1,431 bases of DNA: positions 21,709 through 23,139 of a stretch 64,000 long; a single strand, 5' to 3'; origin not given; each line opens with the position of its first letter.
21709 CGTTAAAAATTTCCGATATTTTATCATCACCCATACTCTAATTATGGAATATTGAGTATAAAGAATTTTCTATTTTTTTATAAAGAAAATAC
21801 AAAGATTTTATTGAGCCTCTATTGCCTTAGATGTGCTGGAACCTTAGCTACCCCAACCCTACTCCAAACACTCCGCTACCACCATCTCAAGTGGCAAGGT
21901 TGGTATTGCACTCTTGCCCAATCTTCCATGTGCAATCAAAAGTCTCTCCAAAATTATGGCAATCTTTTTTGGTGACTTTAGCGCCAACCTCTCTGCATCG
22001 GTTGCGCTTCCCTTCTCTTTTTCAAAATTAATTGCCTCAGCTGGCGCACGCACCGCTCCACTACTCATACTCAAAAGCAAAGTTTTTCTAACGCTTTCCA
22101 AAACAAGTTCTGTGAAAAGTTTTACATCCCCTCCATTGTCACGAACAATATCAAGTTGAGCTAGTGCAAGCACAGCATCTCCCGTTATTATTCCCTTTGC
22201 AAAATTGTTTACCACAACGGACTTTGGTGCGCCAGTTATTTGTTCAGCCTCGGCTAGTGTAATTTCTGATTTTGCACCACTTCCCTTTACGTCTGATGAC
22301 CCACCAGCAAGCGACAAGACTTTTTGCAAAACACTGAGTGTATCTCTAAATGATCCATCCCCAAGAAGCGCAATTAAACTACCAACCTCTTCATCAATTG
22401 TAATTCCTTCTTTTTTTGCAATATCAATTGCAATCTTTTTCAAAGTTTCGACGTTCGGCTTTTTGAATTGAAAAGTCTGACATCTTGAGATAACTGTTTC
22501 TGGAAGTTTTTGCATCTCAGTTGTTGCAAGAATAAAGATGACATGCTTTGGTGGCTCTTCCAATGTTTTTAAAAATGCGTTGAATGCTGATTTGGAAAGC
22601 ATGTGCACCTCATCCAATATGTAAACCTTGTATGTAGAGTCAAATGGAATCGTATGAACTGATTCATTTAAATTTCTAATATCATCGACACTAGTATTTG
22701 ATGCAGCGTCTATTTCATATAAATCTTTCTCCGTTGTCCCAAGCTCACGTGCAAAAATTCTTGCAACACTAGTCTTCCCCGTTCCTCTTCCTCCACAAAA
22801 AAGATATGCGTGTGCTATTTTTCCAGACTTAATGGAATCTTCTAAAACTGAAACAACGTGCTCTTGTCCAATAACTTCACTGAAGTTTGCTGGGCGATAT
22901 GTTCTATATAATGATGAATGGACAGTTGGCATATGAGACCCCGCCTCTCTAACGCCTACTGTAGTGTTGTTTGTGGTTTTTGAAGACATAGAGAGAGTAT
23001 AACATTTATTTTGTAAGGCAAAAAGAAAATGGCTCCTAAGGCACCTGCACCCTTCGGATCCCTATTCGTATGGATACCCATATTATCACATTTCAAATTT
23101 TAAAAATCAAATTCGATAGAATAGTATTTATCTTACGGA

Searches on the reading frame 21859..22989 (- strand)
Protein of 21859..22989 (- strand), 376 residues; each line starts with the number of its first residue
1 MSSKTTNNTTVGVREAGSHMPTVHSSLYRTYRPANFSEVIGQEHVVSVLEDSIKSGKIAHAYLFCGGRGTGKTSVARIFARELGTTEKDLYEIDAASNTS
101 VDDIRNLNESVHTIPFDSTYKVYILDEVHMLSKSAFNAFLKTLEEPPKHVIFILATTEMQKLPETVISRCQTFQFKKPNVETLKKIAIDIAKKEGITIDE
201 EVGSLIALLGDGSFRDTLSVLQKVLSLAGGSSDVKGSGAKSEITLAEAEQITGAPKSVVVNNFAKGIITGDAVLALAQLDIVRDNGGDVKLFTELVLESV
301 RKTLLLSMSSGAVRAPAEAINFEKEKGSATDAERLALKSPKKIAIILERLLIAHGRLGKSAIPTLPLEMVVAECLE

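Call 6: search_protein_families(library=pfam, proteins=[window:21859-22989:-], max_evalue=0.01)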
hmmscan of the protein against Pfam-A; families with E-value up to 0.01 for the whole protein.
window:21859-22989:- (376 aa): 15 families
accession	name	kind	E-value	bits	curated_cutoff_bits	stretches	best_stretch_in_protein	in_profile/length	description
PF13177.12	DNA_pol3_delta2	-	1e-34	120.3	27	2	96-178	78-160/161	DNA polymerase III, delta subunit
PF00004.35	AAA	-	6.8e-15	56.1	21.2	1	63-175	2-128/131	ATPase family associated with various cellular activities (AAA)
PF05496.18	RuvB_N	-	4e-07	30.4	27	1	32-145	2-110/159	Holliday junction DNA helicase RuvB P-loop domain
PF13401.12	AAA_22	-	1.8e-06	28.7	27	1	63-154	9-120/130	AAA domain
PF06068.19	TIP49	-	1.4e-05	24.9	23.8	1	40-86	27-77/347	TIP49 P-loop domain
PF13173.12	AAA_14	-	0.00016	22.1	27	1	61-156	4-97/129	AAA domain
PF07728.20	AAA_5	-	0.00017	22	22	1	63-146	3-93/139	AAA domain (dynein-related subfamily)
PF22608.2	DNAX_ATPase_lid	-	0.00028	21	27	1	189-225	8-44/49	DNA polymerase III clamp loader subunit, ATPase lid domain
PF13479.12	AAA_24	-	0.00034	20.9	27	0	63-136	6-81/195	AAA domain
PF01078.27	Mg_chelatase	-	0.0013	18.6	20.3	1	36-119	2-81/207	Magnesium chelatase, subunit ChlI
PF12169.13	DNA_pol3_gamma3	-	0.0022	18.2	24.4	1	244-371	2-124/143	DNA polymerase III subunits gamma and tau domain III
PF13604.12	AAA_30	-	0.0066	16.7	27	0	65-153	24-122/191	AAA domain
PF05673.19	DUF815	-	0.0072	16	23.8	0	40-104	31-98/249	Protein of unknown function (DUF815)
PF13245.12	AAA_19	-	0.0074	16.9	25.1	0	61-95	13-46/134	AAA domain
PF12775.13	AAA_7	-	0.0076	16.2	25.8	0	59-109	33-83/181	P-loop containing dynein motor region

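Call 14: find_encoding_contigs(protein=window:21859-22989:-, flank=10000, max_places=10)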
Protein window:21859-22989:- (376 aa): 9 contigs read that carry it; 3 places shown.
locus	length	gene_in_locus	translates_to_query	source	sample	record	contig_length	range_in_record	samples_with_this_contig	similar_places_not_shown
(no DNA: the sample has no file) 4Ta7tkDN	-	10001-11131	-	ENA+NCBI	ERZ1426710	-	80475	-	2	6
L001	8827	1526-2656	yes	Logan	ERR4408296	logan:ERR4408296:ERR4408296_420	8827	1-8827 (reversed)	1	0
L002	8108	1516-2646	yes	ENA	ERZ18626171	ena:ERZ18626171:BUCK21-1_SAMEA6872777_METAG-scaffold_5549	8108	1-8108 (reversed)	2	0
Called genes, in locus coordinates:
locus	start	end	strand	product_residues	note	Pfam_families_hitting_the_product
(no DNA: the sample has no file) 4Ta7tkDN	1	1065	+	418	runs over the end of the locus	-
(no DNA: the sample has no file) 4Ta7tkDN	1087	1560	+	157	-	-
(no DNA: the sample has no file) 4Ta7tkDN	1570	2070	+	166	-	-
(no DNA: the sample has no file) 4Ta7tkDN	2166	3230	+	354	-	PF18998:Flg_new_2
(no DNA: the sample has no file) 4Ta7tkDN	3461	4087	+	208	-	-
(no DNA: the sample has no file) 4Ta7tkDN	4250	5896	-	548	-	PF01676:Metalloenzyme, PF06415:iPGM_N, PF01663:Phosphodiest (weak)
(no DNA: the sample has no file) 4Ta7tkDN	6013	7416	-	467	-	PF03952:Enolase_N, PF00113:Enolase_C, PF13378:MR_MLE_C (faint), PF07476:MAAL_C (faint)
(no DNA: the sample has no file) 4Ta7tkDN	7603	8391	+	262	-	-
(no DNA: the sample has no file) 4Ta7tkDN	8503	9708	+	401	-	-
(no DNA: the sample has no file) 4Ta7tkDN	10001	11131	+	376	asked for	PF05496:RuvB_N (weak), PF06068:TIP49 (faint), PF13177:DNA_pol3_delta2 (weak), PF13401:AAA_22 (faint), PF00004:AAA, PF13177:DNA_pol3_delta2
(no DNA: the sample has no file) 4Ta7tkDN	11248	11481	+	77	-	-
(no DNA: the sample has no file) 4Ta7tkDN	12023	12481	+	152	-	-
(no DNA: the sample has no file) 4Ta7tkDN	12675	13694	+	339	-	PF13310:Virulence_RhuM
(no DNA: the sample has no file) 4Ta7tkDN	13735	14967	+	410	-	PF05977:MFS_3, PF07690:MFS_1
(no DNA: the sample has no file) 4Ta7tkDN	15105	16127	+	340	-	PF13310:Virulence_RhuM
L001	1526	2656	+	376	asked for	PF05496:RuvB_N (weak), PF06068:TIP49 (faint), PF13177:DNA_pol3_delta2 (weak), PF13401:AAA_22 (faint), PF00004:AAA, PF13177:DNA_pol3_delta2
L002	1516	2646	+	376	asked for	PF05496:RuvB_N (weak), PF06068:TIP49 (faint), PF13177:DNA_pol3_delta2 (weak), PF13401:AAA_22 (faint), PF00004:AAA, PF13177:DNA_pol3_delta2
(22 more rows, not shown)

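Call 18: find_homologous_proteins(query=window:21859-22989:-, max_evalue=1e-30)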
Query window:21859-22989:- (376 aa): 8000 proteins with E <= 1e-30 among 8000 candidates; the best 120 are listed.
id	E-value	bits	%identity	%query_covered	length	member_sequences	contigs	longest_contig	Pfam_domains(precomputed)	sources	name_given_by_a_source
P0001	3.2e-236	801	100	100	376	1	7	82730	PF06068.20,PF00004.36,PF13401.13,PF05496.19,PF13177.13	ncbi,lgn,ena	-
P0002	1.4e-223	759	100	95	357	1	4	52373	PF06068.20,PF00004.36,PF13401.13,PF05496.19,PF13177.13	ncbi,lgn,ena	-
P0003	5.3e-222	754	94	100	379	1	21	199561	PF06068.20,PF00004.36,PF13401.13,PF05496.19,PF13177.13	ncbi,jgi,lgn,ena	jgi:DNA polymerase-3 subunit gamma/tau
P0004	2.8e-211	719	91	100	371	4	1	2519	PF06068.20,PF00004.36,PF13401.13,PF05496.19,PF13177.13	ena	-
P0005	6.5e-208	708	91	100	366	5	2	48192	PF06068.20,PF00004.36,PF13401.13,PF05496.19,PF13177.13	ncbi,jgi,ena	jgi:DNA polymerase-3 subunit gamma/tau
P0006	3.9e-194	663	88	93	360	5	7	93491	PF06068.20,PF00004.36,PF13401.13,PF05496.19,PF13177.13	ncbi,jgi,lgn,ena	ncbi:MAG: DNA polymerase III subunit gamma/tau [bacterium]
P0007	2.4e-193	660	86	94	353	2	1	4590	PF06068.20,PF00004.36,PF13401.13,PF05496.19,PF13177.13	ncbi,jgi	jgi:DNA polymerase-3 subunit gamma/tau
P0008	2.8e-177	607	77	97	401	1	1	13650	PF00004.36,PF13401.13,PF05496.19,PF13177.13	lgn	-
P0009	1.8e-161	555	86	81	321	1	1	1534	PF00004.36,PF13177.13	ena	-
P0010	3.2e-159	548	75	95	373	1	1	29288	PF06068.20,PF00004.36,PF13401.13,PF05496.19,PF13177.13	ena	-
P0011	3.9e-157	541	75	94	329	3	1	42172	PF06068.20,PF00004.36,PF13401.13,PF05496.19,PF13177.13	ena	-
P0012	6.4e-154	530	75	94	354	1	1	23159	PF06068.20,PF00004.36,PF13401.13,PF05496.19,PF13177.13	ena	-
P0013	1.4e-144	500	66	99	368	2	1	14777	PF00004.36,PF13401.13,PF05496.19,PF13177.13,PF07728.21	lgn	-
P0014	1.9e-142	493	68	94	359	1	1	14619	PF00004.36,PF13401.13,PF05496.19,PF13177.13,PF07728.21,PF01078.28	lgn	-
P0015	1.2e-137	477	67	94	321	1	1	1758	PF06068.20,PF00004.36,PF13401.13,PF05496.19,PF13177.13,PF07728.21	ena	-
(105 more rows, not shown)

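Call 19: find_encoding_contigs(protein=P0003, flank=10000, max_places=6)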
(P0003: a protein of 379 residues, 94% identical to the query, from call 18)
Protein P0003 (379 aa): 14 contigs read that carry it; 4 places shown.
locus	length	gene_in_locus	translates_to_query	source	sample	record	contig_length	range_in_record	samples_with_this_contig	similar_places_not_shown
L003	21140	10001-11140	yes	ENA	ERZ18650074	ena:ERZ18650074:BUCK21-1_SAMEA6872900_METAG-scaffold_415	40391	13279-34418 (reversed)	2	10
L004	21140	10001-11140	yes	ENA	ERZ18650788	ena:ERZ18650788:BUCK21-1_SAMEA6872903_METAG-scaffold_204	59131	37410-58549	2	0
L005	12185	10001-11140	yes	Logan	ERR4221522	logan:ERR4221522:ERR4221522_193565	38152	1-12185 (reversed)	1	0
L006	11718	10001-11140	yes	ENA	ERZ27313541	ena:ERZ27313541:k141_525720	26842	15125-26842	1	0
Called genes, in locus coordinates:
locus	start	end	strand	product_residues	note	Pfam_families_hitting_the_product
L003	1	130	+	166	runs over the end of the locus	-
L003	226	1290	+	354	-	PF18998:Flg_new_2 (weak)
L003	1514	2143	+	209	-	-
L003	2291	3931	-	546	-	PF01676:Metalloenzyme, PF06415:iPGM_N, PF01663:Phosphodiest (faint)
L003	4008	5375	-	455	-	PF03952:Enolase_N, PF00113:Enolase_C, PF13378:MR_MLE_C (faint), PF07476:MAAL_C (weak)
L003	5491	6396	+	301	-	-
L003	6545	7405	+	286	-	-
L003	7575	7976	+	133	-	-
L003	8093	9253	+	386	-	PF01207:Dus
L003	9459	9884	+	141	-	-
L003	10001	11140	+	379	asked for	PF06068:TIP49 (faint), PF05496:RuvB_N (weak), PF13177:DNA_pol3_delta2 (weak), PF00004:AAA, PF13401:AAA_22 (faint), PF13177:DNA_pol3_delta2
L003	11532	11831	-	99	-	-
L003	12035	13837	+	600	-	-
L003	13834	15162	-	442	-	PF00239:Resolvase, PF07508:Recombinase, PF13408:Zn_ribbon_recom (weak)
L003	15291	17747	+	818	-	PF00270:DEAD, PF04851:ResIII, PF18766:SWI2_SNF2 (weak), PF00271:Helicase_C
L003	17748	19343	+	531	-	PF01555:N6_N4_Mtase, PF02086:MethyltransfD12 (weak), PF03602:Cons_hypoth95 (faint), PF01170:UPF0020 (faint), PF01555:N6_N4_Mtase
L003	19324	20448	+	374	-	PF00145:DNA_methylase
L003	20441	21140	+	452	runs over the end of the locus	PF13020:NOV_C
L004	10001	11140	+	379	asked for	PF06068:TIP49 (faint), PF05496:RuvB_N (weak), PF13177:DNA_pol3_delta2 (weak), PF00004:AAA, PF13401:AAA_22 (faint), PF13177:DNA_pol3_delta2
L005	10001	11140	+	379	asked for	PF06068:TIP49 (faint), PF05496:RuvB_N (weak), PF13177:DNA_pol3_delta2 (weak), PF00004:AAA, PF13401:AAA_22 (faint), PF13177:DNA_pol3_delta2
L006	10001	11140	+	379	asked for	PF06068:TIP49 (faint), PF05496:RuvB_N (weak), PF13177:DNA_pol3_delta2 (weak), PF00004:AAA, PF13401:AAA_22 (faint), PF13177:DNA_pol3_delta2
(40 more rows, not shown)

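Call 20: find_encoding_contigs(protein=P0006, flank=10000, max_places=4)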
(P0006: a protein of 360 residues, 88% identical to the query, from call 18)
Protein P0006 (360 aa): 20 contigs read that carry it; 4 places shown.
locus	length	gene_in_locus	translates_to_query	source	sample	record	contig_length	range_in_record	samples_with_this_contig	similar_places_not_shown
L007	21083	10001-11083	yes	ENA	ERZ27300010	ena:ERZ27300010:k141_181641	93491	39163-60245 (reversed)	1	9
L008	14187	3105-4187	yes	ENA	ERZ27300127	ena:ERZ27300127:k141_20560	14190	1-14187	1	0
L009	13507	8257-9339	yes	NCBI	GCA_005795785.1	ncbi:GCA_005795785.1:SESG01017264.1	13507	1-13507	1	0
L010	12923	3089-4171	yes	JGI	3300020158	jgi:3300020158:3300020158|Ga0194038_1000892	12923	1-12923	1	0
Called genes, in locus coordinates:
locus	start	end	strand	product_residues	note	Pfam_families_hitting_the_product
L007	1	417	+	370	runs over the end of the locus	PF00482:T2SSF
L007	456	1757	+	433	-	-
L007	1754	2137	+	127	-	-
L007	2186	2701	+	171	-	-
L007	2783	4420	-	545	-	PF01676:Metalloenzyme, PF06415:iPGM_N, PF00884:Sulfatase (weak), PF01663:Phosphodiest (weak)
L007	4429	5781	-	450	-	PF03952:Enolase_N, PF00113:Enolase_C, PF07476:MAAL_C (weak)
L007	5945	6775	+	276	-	PF12710:HAD (weak), PF13419:HAD_2 (weak)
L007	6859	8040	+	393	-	PF01207:Dus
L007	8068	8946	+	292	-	PF01625:PMSR, PF01641:SelR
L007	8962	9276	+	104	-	-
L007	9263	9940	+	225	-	PF07963:N_methyl (weak)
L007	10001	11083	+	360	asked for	PF05496:RuvB_N (weak), PF06068:TIP49 (faint), PF13177:DNA_pol3_delta2 (weak), PF00004:AAA, PF13401:AAA_22 (faint), PF13177:DNA_pol3_delta2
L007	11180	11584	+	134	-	PF02452:PemK_toxin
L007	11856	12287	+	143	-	-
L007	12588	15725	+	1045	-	PF07693:KAP_NTPase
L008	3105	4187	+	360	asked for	PF05496:RuvB_N (weak), PF06068:TIP49 (faint), PF13177:DNA_pol3_delta2 (weak), PF00004:AAA, PF13401:AAA_22 (faint), PF13177:DNA_pol3_delta2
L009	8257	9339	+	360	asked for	PF05496:RuvB_N (weak), PF06068:TIP49 (faint), PF13177:DNA_pol3_delta2 (weak), PF00004:AAA, PF13401:AAA_22 (faint), PF13177:DNA_pol3_delta2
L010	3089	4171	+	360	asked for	PF05496:RuvB_N (weak), PF06068:TIP49 (faint), PF13177:DNA_pol3_delta2 (weak), PF00004:AAA, PF13401:AAA_22 (faint), PF13177:DNA_pol3_delta2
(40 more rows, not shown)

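Call 33: find_encoding_contigs(protein=P0005, flank=10000, max_places=4)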
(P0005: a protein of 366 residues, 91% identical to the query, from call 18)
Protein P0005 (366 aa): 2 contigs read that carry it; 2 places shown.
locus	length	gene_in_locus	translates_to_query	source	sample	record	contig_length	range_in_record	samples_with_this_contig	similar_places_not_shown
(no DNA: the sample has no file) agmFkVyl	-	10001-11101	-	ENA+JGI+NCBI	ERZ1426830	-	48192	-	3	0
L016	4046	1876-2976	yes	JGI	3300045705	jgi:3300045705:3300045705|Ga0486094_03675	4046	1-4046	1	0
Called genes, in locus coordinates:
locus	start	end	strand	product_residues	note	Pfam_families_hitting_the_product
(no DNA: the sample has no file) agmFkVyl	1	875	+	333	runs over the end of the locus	PF00482:T2SSF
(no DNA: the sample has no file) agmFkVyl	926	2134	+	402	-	-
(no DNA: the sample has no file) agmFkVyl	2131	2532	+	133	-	-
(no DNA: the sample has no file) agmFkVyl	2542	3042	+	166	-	-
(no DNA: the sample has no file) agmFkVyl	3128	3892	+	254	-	PF18998:Flg_new_2 (weak)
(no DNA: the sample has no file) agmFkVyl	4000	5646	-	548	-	PF01676:Metalloenzyme, PF06415:iPGM_N, PF01663:Phosphodiest (faint)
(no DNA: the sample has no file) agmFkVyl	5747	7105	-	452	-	PF03952:Enolase_N, PF00113:Enolase_C, PF13378:MR_MLE_C (weak), PF07476:MAAL_C (weak)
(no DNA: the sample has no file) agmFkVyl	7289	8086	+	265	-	-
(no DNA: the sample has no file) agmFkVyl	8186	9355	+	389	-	PF01207:Dus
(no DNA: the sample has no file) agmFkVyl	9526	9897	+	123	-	-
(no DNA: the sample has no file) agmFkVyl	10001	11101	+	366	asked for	PF06068:TIP49 (faint), PF05496:RuvB_N (weak), PF13177:DNA_pol3_delta2 (weak), PF13401:AAA_22 (faint), PF00004:AAA, PF13177:DNA_pol3_delta2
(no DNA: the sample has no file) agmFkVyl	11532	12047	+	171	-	PF00293:NUDIX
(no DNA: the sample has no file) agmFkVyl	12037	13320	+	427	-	-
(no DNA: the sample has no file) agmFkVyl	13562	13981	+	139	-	PF02600:DsbB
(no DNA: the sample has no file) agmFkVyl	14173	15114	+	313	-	PF10017:Methyltransf_33, PF13847:Methyltransf_31 (weak)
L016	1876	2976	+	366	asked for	PF06068:TIP49 (faint), PF05496:RuvB_N (weak), PF13177:DNA_pol3_delta2 (weak), PF13401:AAA_22 (faint), PF00004:AAA, PF13177:DNA_pol3_delta2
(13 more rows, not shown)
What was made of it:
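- Tried and rejected: It shows a NUDIX gene ~130 nt after the expected tRNA position (call 33).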

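Call 34: find_encoding_contigs(protein=P0002, flank=10000, max_places=4)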
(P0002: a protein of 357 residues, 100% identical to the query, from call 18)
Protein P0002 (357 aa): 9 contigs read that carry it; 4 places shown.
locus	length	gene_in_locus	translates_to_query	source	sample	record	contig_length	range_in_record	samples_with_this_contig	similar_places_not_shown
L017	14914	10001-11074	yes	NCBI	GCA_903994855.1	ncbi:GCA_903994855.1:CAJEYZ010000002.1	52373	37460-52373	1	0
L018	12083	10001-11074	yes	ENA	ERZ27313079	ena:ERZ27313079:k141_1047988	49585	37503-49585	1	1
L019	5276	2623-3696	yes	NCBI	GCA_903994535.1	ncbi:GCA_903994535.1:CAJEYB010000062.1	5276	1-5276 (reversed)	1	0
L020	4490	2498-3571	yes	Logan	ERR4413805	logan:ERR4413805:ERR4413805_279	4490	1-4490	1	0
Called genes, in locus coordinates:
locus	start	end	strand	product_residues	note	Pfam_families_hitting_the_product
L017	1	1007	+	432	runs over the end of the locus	-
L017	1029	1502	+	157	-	-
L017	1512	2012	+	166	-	-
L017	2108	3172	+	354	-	PF18998:Flg_new_2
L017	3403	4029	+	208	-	-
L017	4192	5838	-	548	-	PF01676:Metalloenzyme, PF06415:iPGM_N, PF01663:Phosphodiest (weak)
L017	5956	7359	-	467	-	PF03952:Enolase_N, PF00113:Enolase_C, PF13378:MR_MLE_C (faint), PF07476:MAAL_C (faint)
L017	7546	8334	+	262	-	-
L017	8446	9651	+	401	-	-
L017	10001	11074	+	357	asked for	PF05496:RuvB_N (weak), PF06068:TIP49 (faint), PF13177:DNA_pol3_delta2 (weak), PF00004:AAA, PF13401:AAA_22 (faint), PF13177:DNA_pol3_delta2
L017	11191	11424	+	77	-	-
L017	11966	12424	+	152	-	-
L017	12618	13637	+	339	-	PF13310:Virulence_RhuM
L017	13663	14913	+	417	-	?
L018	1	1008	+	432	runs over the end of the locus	-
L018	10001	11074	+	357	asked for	PF05496:RuvB_N (weak), PF06068:TIP49 (faint), PF13177:DNA_pol3_delta2 (weak), PF00004:AAA, PF13401:AAA_22 (faint), PF13177:DNA_pol3_delta2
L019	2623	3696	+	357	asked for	PF05496:RuvB_N (weak), PF06068:TIP49 (faint), PF13177:DNA_pol3_delta2 (weak), PF00004:AAA, PF13401:AAA_22 (faint), PF13177:DNA_pol3_delta2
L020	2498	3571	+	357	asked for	PF05496:RuvB_N (weak), PF06068:TIP49 (faint), PF13177:DNA_pol3_delta2 (weak), PF00004:AAA, PF13401:AAA_22 (faint), PF13177:DNA_pol3_delta2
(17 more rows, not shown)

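Call 40: find_related_loci(query=A1, collection=genome_contigs, flank=10000)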
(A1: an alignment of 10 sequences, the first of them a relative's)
Query A1 (376 aa) in genome_contigs; peptide patterns used: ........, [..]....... (x = any residue, [..] = any of these).
600 stretches matched a pattern (row limit reached: there are more); 589 encode a relative of the query (tblastn E <= 1e-3); the best 80 are kept; 80 distinct loci.
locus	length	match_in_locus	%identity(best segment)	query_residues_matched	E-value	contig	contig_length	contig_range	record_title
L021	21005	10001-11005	50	24-373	4e-106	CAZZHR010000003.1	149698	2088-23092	MAG TPA_asm: uncultured Candidatus Saccharibacteria bacterium isolate SRP329715_co2_192 genome assembly, contig: NODE_20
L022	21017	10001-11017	49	19-373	1e-104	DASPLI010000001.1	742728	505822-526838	MAG TPA_asm: Candidatus Paceibacterota bacterium isolate SMAG_U12059 k141_213345, whole genome shotgun sequence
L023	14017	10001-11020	50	24-375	2e-101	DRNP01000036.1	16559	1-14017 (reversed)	MAG TPA_asm: Candidatus Kaiserbacteria bacterium isolate HyVt-514 HyVt-514_k145_629815, whole genome shotgun sequence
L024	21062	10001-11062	49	10-376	6e-107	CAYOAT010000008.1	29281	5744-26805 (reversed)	MAG TPA_asm: uncultured Candidatus Saccharibacteria bacterium isolate binchicken_co113_255 genome assembly, contig: NODE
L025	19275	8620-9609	48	27-371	2e-98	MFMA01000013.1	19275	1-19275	MAG: Candidatus Kaiserbacteria bacterium RIFCSPLOWO2_01_FULL_54_20 rifcsplowo2_01_scaffold_17299, whole genome shotgun s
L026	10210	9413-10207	57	24-298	8e-98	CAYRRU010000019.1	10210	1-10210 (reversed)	MAG TPA_asm: uncultured Candidatus Saccharibacteria bacterium isolate SRP278252_co2_14 genome assembly, contig: NODE_138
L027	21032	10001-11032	46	19-375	5e-94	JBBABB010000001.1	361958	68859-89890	MAG: Candidatus Paceibacterota bacterium isolate SO_2017_GW3_9 scaffold_29_c2_OW296A_2017, whole genome shotgun sequence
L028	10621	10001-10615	60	24-228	3e-84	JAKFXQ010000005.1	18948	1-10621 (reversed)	MAG: Patescibacteria group bacterium isolate ND3_Bin_31 ND3_0000589, whole genome shotgun sequence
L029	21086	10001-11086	39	24-375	6e-78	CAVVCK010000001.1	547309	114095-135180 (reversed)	MAG: uncultured bacterium isolate MFD02416.bin.1.123 genome assembly, contig: contig_35454, whole genome shotgun sequenc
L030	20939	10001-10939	42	24-321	7e-72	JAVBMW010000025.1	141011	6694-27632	MAG: Holdemania sp. isolate EPI_MAG_00062 c_000008199130, whole genome shotgun sequence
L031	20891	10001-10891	42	24-311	2e-71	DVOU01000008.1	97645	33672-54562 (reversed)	MAG TPA_asm: Candidatus Pullichristensenella excrementipullorum isolate 1279 ChiHcolR29__C8139_L97645_SRR6323130, whole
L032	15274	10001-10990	39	24-351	2e-71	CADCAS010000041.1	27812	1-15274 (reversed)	MAG: uncultured Clostridiales bacterium isolate RUG14473 genome assembly, contig: RUG14473_asm_41, whole genome shotgun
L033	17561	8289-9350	40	25-369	5e-71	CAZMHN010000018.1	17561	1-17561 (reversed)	MAG TPA_asm: uncultured Gammaproteobacteria bacterium isolate binchicken_co66_121 genome assembly, contig: NODE_5087_len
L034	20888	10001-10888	42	24-309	3e-71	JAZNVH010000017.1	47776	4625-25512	MAG: Candidatus Aphodoplasma sp. isolate T1900044791_TS20190257.MAGScoT_cleanbin_000003 SGB_2648_k141_2650137, whole gen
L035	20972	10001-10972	43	18-325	2e-70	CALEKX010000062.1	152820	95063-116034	MAG TPA_asm: uncultured Phycisphaerales bacterium isolate SRR5251193_bin.28_CONCOCT_v1.1_MAG genome assembly, contig: ER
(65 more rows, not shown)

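Call 58: search_protein_families(library=phrogs, proteins=[L003:12035-13837:+, L003:13834-15162:-], max_evalue=0.001)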
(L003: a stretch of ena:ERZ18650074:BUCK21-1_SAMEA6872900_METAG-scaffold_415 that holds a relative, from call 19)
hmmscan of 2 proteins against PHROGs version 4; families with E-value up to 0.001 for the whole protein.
L003:12035-13837:+ (600 aa): 0 families

L003:13834-15162:- (442 aa): 2 families
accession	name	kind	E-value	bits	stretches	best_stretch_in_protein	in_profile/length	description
phrog_95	-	integration and excision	1.5e-61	209.8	1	17-431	82-498/651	integrase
phrog_125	-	DNA, RNA and nucleotide metabolism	3.9e-19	70.2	1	20-288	17-249/254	DNA invertase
